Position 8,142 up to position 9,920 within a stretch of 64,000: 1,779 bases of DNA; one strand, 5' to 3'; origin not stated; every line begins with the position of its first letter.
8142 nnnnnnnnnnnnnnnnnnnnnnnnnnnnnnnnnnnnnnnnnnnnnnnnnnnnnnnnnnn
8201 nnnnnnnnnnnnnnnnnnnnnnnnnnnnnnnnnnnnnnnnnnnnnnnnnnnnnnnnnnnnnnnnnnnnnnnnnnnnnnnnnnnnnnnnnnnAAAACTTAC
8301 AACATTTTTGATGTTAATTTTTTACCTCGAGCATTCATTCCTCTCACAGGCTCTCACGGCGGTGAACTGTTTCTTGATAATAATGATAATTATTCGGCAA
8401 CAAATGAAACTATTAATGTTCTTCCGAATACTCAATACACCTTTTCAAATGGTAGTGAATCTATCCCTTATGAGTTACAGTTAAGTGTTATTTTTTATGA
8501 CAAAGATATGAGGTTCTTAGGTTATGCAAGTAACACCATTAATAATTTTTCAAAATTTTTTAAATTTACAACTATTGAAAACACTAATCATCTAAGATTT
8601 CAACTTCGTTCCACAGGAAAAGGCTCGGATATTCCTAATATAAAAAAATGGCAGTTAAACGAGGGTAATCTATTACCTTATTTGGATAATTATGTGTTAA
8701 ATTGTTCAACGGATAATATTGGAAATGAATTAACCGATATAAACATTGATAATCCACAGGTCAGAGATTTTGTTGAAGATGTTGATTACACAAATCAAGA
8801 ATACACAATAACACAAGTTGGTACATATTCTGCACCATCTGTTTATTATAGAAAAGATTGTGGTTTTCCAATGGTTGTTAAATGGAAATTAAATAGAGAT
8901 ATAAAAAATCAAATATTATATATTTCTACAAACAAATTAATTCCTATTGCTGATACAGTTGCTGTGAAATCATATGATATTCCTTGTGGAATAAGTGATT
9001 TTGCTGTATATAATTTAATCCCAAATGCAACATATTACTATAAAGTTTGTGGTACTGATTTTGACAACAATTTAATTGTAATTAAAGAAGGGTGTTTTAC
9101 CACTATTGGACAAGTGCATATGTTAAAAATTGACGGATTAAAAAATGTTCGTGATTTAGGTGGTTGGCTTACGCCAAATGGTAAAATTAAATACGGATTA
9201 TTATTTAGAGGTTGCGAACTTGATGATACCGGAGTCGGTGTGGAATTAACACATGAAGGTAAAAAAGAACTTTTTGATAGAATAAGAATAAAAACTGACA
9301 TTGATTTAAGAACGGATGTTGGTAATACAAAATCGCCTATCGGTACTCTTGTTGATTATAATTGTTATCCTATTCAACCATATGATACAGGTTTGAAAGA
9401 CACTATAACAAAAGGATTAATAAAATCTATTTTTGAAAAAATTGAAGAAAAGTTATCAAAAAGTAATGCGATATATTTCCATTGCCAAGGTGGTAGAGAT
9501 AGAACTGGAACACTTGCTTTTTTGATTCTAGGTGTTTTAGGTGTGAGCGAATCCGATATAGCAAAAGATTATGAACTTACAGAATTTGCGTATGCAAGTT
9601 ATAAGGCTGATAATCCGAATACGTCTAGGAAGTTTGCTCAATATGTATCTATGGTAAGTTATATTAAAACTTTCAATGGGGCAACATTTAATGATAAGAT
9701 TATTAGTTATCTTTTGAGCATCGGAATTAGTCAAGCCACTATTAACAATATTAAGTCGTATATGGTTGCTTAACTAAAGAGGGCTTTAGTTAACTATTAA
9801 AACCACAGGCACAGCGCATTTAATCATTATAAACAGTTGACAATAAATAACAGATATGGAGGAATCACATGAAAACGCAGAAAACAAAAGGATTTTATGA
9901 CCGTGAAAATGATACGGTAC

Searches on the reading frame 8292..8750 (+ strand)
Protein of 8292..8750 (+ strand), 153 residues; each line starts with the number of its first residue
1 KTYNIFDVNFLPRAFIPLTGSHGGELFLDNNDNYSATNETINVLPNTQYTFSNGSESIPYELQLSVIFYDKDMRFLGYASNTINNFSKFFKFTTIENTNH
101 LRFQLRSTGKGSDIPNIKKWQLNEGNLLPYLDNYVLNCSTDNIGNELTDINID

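Call 73: predict_structure(alignment_id=A3)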
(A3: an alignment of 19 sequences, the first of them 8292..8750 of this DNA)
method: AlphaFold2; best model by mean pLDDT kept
length: 153 residues; sequences in the alignment: 19
mean_pLDDT: 56.4   pTM: 0.55
mean pLDDT of the five models: 56.4, 55.0, 54.0, 53.1, 52.6
residues with pLDDT >= 90: 4; 70-90: 50; 50-70: 19; < 50: 80
segments of 3 or more residues with pLDDT < 50: 1-35, 110-153
pLDDT, mean of each block of 10 residues (from residue 1): 25 42 46 50 79 65 81 89 77 87 66 43 35 29 39 36
secondary structure, 60 per line:
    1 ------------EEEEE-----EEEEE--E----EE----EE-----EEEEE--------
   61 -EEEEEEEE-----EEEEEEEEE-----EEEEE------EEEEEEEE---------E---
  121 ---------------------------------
elements in order: E13-17 E23-27 E48-52 E62-69 E75-83 E89-93 E100-107

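Call 75: fold_search(model_id=the predicted structure, library=pdb)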
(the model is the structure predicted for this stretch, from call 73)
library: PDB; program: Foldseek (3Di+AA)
matches with E <= 10: 1528; with E <= 0.001: 0
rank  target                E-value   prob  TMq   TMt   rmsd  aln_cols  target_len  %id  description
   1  5vae_B                5.0e-03  1.00  0.40  0.45  10.3       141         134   13  Crystal structure of accessory secretion protein 1 and 3 (released 2018-02-21)
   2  2y6j                  1.3e-02  0.90  0.29  0.27   9.7       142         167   14  X-2 engineered mutated CBM4-2 Carbohydrate Binding Module from a Thermostable Rhodothermus marinus Xylanase (released 2012-03-07)
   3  4bj0_A                1.8e-02  0.87  0.29  0.27   9.5       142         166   13  Xyloglucan binding module (CBM4-2 X2-L110F) in complex with branched xyloses (released 2014-04-23)
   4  5dz8_A                1.8e-02  0.21  0.18  0.17  23.0       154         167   14  Streptococcus agalactiae AgI/II polypeptide BspA variable (V) domain (released 2016-06-22)
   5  2y6k_A                2.2e-02  0.77  0.26  0.25   9.8       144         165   14  Xylotetraose bound to X-2 engineered mutated CBM4-2 Carbohydrate Binding Module from a Thermostable Rhodothermus marin (released 2012-03-07)
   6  4ni6                  2.2e-02  0.44  0.24  0.26  11.7       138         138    9  Repeat domain 1 of Clostridium perfringens CPE0147 (released 2013-12-04)
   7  7ui8_A                2.5e-02  0.63  0.26  0.31   8.6       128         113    9  Intramolecular ester bond-containing repeat domain from E. columbae adhesin (split and religated) (released 2023-04-05)
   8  9fct_A                2.6e-02  0.84  0.30  0.21  13.8       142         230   13  BtuJ1 - Bacteroides thetaiotaomicron B12 scavenging protein (released 2024-10-16)
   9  9qpm                  2.6e-02  0.80  0.31  0.23  12.0       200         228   13  BtuJ1 (BT_1491) bound to cyanocobalamin (released 2026-03-25)
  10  6oyc_C                2.6e-02  0.77  0.27  0.15  10.9       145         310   14  Glycosylation Associate Protein (Gap123) complex from Streptococcus agalactiae (released 2020-05-20)
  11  1w90_B                2.8e-02  0.16  0.16  0.17  15.0       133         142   10  CBM29-2 mutant D114A: Probing the Mechanism of Ligand Recognition by Family 29 Carbohydrate Binding Modules (released 2005-03-18)
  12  3mpb_A                2.9e-02  0.38  0.20  0.14  16.3       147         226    7  Z5688 from E. coli O157:H7 bound to fructose (released 2010-07-21)
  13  5ek5_A                3.2e-02  0.44  0.21  0.25  14.6       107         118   15  STRUCTURAL CHARACTERIZATION OF IRMA FROM ESCHERICHIA COLI (released 2016-03-09)
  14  3kmh_B                3.2e-02  0.23  0.20  0.15  16.2       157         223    6  Crystal Structure of a Novel Sugar Isomerase from E. coli O157:H7 (released 2010-07-21)
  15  9i0y_0                3.6e-02  0.23  0.17  0.22  16.9       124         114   10  Recombinant Ena2A fibers (released 2025-03-12)
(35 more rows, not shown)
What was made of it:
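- Tried and rejected: Foldseek hits to CBM4, CBM29 and Asp3 are all weak (E>=5e-3), so 'carbohydrate-binding module' stays a guess (calls 73, 75).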

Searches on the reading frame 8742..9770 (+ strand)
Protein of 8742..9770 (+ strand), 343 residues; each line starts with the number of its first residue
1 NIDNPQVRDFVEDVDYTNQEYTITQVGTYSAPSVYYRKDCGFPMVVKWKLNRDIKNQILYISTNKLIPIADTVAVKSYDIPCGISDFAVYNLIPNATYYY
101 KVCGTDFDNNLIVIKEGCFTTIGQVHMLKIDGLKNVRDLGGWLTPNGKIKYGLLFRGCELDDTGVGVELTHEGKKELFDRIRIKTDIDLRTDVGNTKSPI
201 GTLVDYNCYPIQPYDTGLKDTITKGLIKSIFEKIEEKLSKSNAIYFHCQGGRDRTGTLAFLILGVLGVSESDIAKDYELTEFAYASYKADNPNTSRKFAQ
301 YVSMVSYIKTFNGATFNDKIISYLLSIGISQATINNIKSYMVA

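Call 14: find_homologous_proteins(query=window:8742-9770:+, max_evalue=0.001)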
Query seq(343 aa) (343 aa): 857 proteins with E <= 0.001 among 2903 candidates; the best 120 are listed.
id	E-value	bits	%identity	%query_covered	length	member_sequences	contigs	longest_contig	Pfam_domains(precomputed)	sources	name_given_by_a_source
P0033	5.2e-228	774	99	100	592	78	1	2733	PF13350.12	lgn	-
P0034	2.3e-225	765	98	100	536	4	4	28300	PF13350.12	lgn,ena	-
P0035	4.0e-225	764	98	100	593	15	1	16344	PF13350.12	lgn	-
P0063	1.2e-137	477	72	87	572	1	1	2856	PF13350.12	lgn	-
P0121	5.3e-82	294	99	39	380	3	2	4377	-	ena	-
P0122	1.9e-61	226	37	100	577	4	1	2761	PF13350.12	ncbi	-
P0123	4.0e-58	215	37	100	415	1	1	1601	PF13350.12,PF22785.2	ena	-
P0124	1.9e-55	207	67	41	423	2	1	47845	-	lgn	-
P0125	1.1e-54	204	35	98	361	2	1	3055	PF13350.12,PF22785.2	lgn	-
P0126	1.7e-54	203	37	98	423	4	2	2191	PF13350.12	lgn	-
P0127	1.4e-53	200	36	98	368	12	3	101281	PF13350.12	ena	-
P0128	2.6e-53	200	37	100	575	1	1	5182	PF13350.12,PF22784.2,PF22785.2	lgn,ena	-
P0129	5.8e-53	198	38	100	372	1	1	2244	PF13350.12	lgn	-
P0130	9.3e-53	198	38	99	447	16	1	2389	PF13350.12,PF00404.25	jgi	-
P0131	2.2e-52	196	35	98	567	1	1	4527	PF13350.12,PF00782.26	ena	-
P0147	2.5e-44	170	34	100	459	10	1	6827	PF13350.12,PF22785.2,PF00041.28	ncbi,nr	ncbi:MAG: tyrosine-protein phosphatase, partial [Bacteroidaceae bacterium]|nr:tyrosine-protein phosp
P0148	3.5e-43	166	34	100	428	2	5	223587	PF13350.12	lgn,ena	-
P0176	1.1e-39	155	33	91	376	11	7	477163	PF13350.12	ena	-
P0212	2.5e-37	147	31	100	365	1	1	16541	PF13350.12,PF00041.28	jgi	-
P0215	6.2e-37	146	37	76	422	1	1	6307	PF13350.12,PF00041.28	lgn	-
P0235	2.1e-36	144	32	94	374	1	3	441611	PF13350.12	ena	-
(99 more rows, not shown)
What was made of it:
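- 8871..9107 (+): FN3-like domain that always precedes the phosphatase in this clade. PF00041 is annotated in some relatives (call 14).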

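Call 36: find_encoding_contigs(protein=P0176, flank=9000, max_places=2)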
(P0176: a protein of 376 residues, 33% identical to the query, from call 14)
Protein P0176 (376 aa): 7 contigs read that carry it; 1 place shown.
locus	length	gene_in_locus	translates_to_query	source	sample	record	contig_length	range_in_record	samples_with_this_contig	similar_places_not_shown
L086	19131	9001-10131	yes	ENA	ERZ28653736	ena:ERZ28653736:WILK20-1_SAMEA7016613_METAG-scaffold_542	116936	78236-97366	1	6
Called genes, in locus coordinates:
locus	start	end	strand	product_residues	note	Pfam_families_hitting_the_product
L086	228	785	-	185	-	-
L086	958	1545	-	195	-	-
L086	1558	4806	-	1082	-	PF05569:Peptidase_M56 (weak), PF13306:LRR_5, PF13855:LRR_8 (faint), PF13306:LRR_5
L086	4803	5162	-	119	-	PF03965:Penicillinase_R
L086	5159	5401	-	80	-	-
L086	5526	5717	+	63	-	PF07927:HicA_toxin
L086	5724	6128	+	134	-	-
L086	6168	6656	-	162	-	PF04191:PEMT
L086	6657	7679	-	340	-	PF01212:Beta_elim_lyase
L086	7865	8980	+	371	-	PF04015:DUF362, PF14697:Fer4_21 (faint), PF12797:Fer4_2 (faint), PF00037:Fer4 (faint), PF12837:Fer4_6 (faint), PF12838:Fer4_7, PF13187:Fer4_9 (weak), PF13237:Fer4_10 (weak)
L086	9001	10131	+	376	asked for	PF13350:Y_phosphatase3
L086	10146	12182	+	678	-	PF01757:Acyl_transf_3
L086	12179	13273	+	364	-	PF01757:Acyl_transf_3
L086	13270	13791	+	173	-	PF13302:Acetyltransf_3, PF00583:Acetyltransf_1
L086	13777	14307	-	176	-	-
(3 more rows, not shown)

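Call 37: find_encoding_contigs(protein=P0235, flank=9000, max_places=2)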
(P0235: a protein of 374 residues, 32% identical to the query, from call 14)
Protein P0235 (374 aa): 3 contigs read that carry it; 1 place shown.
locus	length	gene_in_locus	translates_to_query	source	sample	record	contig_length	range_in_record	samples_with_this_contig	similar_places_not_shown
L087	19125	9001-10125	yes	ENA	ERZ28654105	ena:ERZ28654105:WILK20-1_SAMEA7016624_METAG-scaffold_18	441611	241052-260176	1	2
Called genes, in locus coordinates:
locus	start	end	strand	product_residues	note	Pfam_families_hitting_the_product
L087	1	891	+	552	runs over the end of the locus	-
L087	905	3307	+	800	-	-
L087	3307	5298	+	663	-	-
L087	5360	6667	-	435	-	PF13657:Couple_hipA, PF07804:HipA_C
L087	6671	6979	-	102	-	PF01381:HTH_3, PF12844:HTH_19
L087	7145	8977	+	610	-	PF13350:Y_phosphatase3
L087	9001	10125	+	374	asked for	PF13350:Y_phosphatase3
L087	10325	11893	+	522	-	PF16217:M64_N, PF09471:Peptidase_M64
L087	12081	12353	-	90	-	-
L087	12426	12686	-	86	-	-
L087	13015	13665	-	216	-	-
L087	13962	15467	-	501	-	-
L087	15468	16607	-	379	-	PF01073:3Beta_HSD, PF01370:Epimerase, PF02719:Polysacc_synt_2, PF04321:RmlD_sub_bind (weak), PF07993:NAD_binding_4, PF16363:GDP_Man_Dehyd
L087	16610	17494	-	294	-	PF00483:NTP_transferase, PF12804:NTP_transf_3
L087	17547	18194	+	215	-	-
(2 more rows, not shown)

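Call 38: find_encoding_contigs(protein=P0148, flank=9000, max_places=2)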
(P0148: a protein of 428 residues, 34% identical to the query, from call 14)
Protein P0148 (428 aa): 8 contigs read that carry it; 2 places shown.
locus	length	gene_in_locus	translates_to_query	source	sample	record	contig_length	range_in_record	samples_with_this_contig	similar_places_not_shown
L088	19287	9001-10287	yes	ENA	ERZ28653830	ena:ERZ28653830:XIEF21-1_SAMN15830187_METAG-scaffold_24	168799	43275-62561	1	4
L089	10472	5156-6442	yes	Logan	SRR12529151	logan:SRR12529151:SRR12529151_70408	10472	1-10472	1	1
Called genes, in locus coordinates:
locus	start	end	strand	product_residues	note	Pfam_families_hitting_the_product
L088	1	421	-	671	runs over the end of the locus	-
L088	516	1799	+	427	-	PF00106:adh_short (faint), PF01073:3Beta_HSD, PF01370:Epimerase, PF02719:Polysacc_synt_2, PF04321:RmlD_sub_bind (faint), PF07993:NAD_binding_4 (faint), PF16363:GDP_Man_Dehyd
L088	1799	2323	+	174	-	PF02357:NusG (faint)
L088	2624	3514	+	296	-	PF00483:NTP_transferase, PF12804:NTP_transf_3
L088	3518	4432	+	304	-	PF01073:3Beta_HSD (weak), PF01370:Epimerase, PF02719:Polysacc_synt_2, PF04321:RmlD_sub_bind, PF07993:NAD_binding_4 (faint), PF16363:GDP_Man_Dehyd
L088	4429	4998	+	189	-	PF00908:dTDP_sugar_isom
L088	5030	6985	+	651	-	PF20720:nSTAND3 (faint)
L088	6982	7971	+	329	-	-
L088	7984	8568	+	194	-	-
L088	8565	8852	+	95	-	-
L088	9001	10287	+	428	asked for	PF13350:Y_phosphatase3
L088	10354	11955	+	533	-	PF02348:CTP_transf_3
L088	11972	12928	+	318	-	PF01757:Acyl_transf_3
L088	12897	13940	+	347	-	PF03102:NeuB, PF08666:SAF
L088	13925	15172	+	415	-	PF01370:Epimerase (weak), PF02719:Polysacc_synt_2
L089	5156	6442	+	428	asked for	PF13350:Y_phosphatase3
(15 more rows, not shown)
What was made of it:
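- They occur inside a Bacteroidales capsule locus and next to O-acyltransferases (calls 36, 38).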

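Call 87: search_protein_representatives(protein=window:8847-9770:+)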
Query: 308 residues. Proteins with E-value up to 0.001 (for the whole library): 8529; up to 1e-10: 3453; up to 1e-30: 416. The best 150 are listed.
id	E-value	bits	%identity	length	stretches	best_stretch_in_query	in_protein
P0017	7.2e-204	692.2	99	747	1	1-308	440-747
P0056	1.0e-142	491.3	71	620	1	1-307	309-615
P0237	2.8e-85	302.7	40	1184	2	37-306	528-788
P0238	4.3e-80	285.7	39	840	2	1-306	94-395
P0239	2.0e-78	280.2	48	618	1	5-306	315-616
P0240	5.7e-74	265.6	44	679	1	1-307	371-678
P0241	6.6e-71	255.5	34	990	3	73-306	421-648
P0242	2.8e-70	253.4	45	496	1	4-306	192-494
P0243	6.2e-66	239.2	36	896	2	39-260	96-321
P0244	2.7e-65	237.1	40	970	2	52-306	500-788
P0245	6.5e-65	235.8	46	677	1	1-307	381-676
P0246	3.8e-63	230.0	35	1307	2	54-303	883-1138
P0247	3.2e-60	220.4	45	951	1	1-307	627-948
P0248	3.2e-60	220.4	45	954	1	1-307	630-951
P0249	3.2e-60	220.4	41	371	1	1-306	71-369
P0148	2.2e-39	152.0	37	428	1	19-306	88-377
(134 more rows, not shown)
